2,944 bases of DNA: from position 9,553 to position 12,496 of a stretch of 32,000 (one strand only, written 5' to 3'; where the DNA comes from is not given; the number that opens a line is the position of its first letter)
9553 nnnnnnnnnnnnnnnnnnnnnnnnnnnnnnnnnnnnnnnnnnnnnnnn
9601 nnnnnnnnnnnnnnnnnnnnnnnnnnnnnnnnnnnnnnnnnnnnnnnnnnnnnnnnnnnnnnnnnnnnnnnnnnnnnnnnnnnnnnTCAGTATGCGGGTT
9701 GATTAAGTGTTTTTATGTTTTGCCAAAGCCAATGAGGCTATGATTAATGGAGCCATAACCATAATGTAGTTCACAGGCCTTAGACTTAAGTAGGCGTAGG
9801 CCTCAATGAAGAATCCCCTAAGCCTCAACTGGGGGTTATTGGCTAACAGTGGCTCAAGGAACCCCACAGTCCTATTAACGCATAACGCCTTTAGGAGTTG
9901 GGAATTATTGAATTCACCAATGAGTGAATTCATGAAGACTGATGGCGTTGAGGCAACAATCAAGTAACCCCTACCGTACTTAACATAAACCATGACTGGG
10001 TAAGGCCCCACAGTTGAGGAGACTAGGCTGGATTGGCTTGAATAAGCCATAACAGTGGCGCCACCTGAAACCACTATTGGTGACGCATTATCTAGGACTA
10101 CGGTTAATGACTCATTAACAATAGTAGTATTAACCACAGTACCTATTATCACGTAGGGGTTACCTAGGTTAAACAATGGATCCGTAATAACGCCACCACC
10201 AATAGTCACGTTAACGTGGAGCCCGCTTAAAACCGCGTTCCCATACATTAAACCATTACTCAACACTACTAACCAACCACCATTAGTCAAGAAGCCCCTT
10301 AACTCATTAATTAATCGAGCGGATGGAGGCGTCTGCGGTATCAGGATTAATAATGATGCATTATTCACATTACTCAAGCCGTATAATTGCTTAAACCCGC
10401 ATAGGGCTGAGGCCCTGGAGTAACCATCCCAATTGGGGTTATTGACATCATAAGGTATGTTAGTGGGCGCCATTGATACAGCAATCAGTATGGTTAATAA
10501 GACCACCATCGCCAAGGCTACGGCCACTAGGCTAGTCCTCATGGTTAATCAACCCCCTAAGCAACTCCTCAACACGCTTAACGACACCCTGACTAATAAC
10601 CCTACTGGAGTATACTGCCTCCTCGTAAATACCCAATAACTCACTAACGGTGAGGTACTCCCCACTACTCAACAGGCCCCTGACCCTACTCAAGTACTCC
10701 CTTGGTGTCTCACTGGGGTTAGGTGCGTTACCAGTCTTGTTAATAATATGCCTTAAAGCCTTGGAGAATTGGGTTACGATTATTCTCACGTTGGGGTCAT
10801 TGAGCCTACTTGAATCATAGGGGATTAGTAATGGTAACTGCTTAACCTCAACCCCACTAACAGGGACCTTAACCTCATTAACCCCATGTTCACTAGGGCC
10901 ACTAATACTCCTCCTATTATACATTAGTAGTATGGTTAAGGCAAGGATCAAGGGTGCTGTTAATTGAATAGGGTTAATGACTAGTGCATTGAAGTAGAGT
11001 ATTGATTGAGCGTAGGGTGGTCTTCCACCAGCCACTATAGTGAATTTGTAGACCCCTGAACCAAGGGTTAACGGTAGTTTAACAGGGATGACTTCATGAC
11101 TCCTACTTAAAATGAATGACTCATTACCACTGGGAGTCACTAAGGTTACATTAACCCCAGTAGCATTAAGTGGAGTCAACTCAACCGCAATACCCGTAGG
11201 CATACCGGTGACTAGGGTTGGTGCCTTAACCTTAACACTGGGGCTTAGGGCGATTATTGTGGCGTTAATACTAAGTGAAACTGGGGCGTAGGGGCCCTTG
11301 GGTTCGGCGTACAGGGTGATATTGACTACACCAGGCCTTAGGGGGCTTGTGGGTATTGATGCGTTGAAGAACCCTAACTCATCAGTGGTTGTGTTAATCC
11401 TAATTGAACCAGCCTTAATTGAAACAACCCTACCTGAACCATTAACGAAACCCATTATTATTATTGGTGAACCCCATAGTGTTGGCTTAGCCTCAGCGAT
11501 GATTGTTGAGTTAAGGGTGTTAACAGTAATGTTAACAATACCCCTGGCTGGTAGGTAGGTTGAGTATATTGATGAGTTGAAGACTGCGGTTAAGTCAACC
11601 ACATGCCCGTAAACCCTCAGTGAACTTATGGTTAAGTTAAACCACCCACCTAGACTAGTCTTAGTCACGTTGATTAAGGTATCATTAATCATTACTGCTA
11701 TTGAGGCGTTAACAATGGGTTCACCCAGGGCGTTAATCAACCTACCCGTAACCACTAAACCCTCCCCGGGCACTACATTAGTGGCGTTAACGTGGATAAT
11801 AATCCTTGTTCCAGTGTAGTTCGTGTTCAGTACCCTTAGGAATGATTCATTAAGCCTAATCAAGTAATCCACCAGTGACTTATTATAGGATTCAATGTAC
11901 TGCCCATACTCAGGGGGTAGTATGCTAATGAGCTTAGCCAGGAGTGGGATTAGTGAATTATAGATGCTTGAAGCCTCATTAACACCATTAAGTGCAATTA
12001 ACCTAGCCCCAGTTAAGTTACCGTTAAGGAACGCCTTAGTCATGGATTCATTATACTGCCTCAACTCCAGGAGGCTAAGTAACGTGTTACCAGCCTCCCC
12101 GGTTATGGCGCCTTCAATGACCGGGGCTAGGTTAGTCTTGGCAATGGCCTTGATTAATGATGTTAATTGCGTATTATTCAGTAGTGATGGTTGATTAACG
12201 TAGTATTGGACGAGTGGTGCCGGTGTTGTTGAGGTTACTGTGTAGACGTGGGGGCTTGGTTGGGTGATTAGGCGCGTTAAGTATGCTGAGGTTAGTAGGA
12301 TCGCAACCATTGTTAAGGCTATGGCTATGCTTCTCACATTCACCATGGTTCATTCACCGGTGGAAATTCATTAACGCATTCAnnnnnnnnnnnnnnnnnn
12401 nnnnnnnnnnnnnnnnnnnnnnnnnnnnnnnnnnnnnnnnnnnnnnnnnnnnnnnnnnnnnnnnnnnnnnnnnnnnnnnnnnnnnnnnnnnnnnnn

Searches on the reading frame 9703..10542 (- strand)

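Call 5: search_protein_families(library=pfam, proteins=[window:9703-10542:-], max_evalue=0.001)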
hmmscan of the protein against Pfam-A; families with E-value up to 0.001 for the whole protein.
window:9703-10542:- (279 aa): 1 family
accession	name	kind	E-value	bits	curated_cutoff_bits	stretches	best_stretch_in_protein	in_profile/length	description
PF14258.12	DUF4350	-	7.2e-09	36.6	30.4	1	59-220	36-180/181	Domain of unknown function (DUF4350)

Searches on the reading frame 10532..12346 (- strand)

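Call 5: search_protein_families(library=pfam, proteins=[window:10532-12346:-], max_evalue=0.001)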
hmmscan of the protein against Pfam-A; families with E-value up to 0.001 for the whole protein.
window:10532-12346:- (604 aa): 1 family
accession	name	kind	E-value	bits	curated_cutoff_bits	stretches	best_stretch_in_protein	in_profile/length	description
PF13559.11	DUF4129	-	1e-07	32.3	24.8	1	531-597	6-69/69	Domain of unknown function (DUF4129)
